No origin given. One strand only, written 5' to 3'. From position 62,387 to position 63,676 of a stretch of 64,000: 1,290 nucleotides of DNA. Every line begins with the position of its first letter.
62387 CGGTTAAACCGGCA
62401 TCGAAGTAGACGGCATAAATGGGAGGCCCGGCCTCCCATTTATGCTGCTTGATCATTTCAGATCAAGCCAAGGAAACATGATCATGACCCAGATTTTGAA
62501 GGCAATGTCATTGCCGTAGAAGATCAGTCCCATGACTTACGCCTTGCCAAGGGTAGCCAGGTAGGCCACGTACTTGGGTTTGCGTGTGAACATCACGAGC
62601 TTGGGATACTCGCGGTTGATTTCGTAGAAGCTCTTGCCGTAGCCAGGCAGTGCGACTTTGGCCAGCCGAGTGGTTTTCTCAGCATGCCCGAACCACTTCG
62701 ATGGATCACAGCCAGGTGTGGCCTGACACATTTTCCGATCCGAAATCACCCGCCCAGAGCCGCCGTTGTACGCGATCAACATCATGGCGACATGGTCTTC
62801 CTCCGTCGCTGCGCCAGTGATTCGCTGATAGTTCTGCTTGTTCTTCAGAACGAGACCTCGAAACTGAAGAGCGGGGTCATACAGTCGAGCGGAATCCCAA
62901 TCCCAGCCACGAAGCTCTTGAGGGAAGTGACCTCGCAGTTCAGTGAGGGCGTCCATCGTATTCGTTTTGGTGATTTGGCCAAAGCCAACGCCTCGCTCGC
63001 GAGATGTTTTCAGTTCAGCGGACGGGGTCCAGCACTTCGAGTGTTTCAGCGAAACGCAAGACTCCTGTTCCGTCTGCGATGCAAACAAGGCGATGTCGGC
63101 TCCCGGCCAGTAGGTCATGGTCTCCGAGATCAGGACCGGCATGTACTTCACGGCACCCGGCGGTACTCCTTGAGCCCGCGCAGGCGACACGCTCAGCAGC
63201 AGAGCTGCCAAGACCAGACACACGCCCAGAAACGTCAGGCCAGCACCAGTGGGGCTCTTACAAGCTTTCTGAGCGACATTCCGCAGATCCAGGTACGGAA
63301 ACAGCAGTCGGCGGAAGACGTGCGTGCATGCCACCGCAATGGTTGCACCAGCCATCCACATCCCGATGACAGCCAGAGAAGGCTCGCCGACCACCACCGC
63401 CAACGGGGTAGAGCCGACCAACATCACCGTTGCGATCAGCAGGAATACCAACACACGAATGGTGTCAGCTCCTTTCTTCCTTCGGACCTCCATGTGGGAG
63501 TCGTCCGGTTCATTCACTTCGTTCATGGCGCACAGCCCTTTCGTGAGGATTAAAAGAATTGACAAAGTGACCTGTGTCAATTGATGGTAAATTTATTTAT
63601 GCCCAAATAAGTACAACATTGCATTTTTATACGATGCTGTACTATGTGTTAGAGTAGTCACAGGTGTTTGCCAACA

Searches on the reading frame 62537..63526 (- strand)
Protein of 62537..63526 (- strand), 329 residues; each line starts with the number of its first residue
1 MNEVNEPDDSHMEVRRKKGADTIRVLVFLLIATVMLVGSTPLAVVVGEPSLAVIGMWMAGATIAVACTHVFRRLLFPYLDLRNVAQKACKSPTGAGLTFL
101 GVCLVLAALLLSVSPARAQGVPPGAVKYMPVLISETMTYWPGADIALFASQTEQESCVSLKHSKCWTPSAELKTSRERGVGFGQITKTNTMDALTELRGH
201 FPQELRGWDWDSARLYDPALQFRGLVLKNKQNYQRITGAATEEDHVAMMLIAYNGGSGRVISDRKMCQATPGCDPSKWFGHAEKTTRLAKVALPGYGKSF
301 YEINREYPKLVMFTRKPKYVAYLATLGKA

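Call 69: search_protein_families(library=phrogs, proteins=[window:62537-63526:-])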
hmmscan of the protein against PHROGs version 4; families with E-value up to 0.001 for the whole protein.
window:62537-63526:- (329 aa): 2 families
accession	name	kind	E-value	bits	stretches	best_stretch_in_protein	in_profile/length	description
phrog_669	-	lysis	3.6e-20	72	1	112-323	904-1061/1946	endolysin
phrog_8226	-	lysis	0.0006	21.1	0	26-113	27-105/111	holin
